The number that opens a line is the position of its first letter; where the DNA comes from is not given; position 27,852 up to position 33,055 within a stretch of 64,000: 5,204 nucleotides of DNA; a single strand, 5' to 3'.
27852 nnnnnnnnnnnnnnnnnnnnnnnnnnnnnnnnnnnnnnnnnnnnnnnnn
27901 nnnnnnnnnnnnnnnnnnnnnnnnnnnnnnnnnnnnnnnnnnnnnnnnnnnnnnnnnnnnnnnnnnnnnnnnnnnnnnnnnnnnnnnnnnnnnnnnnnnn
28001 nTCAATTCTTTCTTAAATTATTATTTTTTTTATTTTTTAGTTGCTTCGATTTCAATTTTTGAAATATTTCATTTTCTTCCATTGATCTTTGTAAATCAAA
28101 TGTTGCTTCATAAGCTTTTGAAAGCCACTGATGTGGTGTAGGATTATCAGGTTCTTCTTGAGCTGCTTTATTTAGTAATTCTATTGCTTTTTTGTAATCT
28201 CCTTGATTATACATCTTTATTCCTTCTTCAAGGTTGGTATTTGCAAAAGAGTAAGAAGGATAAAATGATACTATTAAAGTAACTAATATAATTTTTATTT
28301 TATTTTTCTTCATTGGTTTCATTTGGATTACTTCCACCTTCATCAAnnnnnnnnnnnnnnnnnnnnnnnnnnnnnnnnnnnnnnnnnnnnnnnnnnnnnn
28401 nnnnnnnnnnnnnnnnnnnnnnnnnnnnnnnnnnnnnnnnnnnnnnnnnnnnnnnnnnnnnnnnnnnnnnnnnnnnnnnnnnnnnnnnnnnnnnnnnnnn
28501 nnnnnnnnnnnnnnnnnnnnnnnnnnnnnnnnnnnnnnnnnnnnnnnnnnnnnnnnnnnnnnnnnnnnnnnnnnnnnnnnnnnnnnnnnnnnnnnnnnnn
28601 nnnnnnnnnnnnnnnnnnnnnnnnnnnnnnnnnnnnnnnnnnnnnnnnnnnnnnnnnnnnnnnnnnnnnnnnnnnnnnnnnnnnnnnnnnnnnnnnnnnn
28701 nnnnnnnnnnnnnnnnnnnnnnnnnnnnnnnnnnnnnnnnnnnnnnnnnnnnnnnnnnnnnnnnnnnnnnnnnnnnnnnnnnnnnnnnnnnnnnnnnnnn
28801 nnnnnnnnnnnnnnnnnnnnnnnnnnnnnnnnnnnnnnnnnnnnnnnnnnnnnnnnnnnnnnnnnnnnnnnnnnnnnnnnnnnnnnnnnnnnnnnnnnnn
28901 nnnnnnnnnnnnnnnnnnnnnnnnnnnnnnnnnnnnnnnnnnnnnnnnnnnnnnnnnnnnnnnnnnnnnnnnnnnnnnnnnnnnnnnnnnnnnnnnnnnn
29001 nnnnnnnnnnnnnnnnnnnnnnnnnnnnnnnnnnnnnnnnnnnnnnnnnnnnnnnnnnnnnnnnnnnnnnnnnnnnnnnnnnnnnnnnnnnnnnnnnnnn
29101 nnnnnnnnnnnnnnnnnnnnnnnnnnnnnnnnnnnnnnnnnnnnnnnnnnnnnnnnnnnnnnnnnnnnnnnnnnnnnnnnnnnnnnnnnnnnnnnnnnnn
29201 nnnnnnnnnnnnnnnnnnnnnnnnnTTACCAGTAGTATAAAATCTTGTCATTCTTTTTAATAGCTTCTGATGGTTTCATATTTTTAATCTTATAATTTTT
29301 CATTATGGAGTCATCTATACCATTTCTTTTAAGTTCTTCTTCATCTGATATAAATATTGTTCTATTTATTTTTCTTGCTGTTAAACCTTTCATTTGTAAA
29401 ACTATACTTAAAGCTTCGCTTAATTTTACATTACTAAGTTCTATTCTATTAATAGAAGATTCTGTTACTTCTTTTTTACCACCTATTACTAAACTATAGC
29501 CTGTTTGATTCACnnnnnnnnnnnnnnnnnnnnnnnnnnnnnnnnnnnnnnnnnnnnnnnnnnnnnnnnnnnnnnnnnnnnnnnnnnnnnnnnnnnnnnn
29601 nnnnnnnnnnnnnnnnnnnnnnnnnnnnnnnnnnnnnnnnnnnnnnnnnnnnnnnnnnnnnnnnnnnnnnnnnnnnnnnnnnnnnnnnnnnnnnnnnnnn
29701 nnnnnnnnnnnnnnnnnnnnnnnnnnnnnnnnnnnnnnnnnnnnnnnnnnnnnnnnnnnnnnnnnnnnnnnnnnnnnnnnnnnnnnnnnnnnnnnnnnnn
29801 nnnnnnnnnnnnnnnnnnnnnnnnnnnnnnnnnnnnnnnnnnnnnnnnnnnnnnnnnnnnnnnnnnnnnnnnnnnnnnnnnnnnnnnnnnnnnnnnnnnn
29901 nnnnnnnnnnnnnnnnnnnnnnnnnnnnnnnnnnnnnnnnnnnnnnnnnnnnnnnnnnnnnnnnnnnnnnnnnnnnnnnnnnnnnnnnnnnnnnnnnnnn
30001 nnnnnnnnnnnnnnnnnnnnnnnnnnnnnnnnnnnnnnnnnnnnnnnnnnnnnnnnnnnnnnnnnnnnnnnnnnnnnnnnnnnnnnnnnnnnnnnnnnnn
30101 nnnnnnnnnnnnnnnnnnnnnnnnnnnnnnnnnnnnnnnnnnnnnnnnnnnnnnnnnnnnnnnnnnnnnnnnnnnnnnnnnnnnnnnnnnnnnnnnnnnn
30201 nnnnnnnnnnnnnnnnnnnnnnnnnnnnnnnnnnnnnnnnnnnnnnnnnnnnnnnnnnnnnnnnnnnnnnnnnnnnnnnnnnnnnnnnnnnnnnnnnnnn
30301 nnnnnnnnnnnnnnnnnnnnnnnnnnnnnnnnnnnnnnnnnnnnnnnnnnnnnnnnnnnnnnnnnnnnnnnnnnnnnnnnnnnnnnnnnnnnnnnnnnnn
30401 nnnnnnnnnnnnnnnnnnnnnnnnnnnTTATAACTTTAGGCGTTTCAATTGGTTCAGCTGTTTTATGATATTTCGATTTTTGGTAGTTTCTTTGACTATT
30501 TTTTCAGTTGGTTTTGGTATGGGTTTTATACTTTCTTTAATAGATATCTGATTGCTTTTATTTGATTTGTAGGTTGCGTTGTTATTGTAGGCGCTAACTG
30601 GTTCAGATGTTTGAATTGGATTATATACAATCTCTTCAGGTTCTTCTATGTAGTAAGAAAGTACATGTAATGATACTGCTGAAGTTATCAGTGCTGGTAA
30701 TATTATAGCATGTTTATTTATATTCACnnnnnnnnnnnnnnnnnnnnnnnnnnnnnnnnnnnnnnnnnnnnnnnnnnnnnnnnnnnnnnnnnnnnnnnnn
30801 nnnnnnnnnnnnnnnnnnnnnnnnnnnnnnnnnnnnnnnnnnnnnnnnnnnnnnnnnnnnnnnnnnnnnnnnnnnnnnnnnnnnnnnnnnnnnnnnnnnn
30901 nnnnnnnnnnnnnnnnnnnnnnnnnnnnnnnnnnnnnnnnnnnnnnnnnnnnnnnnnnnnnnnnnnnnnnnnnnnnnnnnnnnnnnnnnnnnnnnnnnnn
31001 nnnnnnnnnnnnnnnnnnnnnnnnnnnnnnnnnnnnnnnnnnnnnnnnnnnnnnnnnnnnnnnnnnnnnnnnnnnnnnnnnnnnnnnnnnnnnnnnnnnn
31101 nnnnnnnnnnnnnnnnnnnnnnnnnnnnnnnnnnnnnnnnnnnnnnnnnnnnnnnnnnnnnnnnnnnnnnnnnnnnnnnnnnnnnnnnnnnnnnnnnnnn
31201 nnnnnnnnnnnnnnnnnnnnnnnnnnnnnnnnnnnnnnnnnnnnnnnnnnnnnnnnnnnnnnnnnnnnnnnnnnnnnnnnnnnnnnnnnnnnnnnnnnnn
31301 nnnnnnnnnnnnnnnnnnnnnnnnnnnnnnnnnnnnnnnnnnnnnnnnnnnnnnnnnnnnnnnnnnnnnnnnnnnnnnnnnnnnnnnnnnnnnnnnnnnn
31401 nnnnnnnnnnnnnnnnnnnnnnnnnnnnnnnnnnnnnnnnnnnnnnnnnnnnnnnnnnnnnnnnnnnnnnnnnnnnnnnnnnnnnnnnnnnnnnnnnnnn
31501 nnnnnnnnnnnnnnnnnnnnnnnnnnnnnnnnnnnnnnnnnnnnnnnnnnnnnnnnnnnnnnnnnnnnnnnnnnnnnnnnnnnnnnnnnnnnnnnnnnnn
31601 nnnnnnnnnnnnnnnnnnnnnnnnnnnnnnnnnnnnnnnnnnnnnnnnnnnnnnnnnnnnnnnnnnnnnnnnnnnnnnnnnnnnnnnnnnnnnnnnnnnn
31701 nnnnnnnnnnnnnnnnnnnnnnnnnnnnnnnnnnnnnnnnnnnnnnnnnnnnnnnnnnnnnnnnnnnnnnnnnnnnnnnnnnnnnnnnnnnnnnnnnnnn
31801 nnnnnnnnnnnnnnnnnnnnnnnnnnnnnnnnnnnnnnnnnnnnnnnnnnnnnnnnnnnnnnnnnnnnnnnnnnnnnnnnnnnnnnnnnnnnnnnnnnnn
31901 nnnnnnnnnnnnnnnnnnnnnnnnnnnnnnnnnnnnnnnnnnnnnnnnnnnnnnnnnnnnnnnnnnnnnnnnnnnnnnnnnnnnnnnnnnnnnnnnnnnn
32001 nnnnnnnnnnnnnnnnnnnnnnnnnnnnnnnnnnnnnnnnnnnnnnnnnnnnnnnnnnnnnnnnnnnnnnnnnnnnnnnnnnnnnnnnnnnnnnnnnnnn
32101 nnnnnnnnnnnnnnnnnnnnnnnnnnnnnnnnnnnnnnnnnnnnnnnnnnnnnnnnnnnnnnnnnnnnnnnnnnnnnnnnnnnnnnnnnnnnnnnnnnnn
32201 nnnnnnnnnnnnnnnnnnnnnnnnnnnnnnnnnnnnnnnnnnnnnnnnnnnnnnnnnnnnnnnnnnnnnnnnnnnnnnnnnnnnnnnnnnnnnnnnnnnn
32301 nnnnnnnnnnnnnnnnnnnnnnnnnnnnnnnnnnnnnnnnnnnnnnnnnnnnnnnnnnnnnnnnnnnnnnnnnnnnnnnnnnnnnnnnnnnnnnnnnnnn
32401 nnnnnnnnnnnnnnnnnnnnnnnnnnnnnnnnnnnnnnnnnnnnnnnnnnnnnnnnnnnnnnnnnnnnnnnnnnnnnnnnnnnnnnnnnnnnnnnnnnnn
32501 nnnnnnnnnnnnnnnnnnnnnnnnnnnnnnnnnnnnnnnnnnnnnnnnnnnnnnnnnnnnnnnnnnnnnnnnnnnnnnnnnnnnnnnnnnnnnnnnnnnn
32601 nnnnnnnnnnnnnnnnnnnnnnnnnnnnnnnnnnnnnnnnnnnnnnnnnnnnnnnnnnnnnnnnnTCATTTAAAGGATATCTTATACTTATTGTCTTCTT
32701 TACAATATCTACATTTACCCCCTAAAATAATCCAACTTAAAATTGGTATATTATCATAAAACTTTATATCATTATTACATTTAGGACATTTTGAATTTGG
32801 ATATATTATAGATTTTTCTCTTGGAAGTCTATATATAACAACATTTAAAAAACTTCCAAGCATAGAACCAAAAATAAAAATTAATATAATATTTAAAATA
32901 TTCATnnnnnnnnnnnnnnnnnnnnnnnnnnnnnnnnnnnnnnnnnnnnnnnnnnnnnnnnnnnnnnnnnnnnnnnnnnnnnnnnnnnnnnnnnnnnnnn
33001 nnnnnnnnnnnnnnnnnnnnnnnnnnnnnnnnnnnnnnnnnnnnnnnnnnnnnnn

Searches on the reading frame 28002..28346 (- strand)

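Call 83: search_protein_families(library=pfam, proteins=[window:28002-28346:-], max_evalue=0.01)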
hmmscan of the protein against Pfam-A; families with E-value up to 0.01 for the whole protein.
window:28002-28346:- (114 aa): 8 families
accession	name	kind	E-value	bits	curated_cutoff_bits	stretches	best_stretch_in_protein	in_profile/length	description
PF14559.12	TPR_19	-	1.3e-06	29.1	25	1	48-82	4-38/68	Tetratricopeptide repeat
PF13414.12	TPR_11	-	1.4e-06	28.3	26.8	1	46-81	5-40/42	TPR repeat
PF07719.23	TPR_2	-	2.9e-06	27.4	27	1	41-68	7-34/34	Tetratricopeptide repeat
PF14863.12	Alkyl_sulf_dimr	-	8.2e-05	23.5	26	1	39-96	73-130/139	Alkyl sulfatase dimerisation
PF13428.12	TPR_14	-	0.00043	21.1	23.5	1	46-76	12-42/44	Tetratricopeptide repeat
PF00515.34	TPR_1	-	0.001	19.2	27.8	1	46-68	12-34/34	Tetratricopeptide repeat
PF13181.12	TPR_8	-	0.0053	17.3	25.7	0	47-68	13-34/34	Tetratricopeptide repeat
PF07219.19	HemY_N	-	0.0061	17.1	31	1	35-72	59-95/107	HemY protein N-terminus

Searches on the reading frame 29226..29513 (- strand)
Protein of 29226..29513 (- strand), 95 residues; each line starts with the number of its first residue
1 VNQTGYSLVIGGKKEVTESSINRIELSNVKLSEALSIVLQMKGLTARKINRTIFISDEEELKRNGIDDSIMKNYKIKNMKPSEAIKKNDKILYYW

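Call 83: search_protein_families(library=pfam, proteins=[window:29226-29513:-], max_evalue=0.01)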
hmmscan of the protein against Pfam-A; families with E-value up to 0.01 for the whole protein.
window:29226-29513:- (95 aa): 1 family
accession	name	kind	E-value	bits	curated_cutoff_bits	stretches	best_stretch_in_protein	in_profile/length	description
PF07660.19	STN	-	3.8e-06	27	28.4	1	24-56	18-50/52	Secretin and TonB N terminus short domain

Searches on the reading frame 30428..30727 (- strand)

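Call 83: search_protein_families(library=pfam, proteins=[window:30428-30727:-], max_evalue=0.01)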
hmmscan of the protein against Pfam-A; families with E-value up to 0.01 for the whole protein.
window:30428-30727:- (99 aa): 1 family
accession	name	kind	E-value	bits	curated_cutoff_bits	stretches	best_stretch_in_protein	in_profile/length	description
PF04867.17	DUF643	-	0.0034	18.4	25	1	41-98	34-89/114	Protein of unknown function (DUF643)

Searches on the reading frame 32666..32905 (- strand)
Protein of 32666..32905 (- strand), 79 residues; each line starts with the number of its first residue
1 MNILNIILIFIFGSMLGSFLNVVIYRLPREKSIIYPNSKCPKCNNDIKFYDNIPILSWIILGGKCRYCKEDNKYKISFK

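Call 83: search_protein_families(library=pfam, proteins=[window:32666-32905:-], max_evalue=0.01)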
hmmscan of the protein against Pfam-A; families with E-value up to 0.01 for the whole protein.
window:32666-32905:- (79 aa): 1 family
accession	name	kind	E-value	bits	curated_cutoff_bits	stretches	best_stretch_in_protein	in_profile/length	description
PF06750.18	A24_N_bact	-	4.5e-29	100.8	23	1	11-72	1-62/84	Bacterial Peptidase A24 N-terminal domain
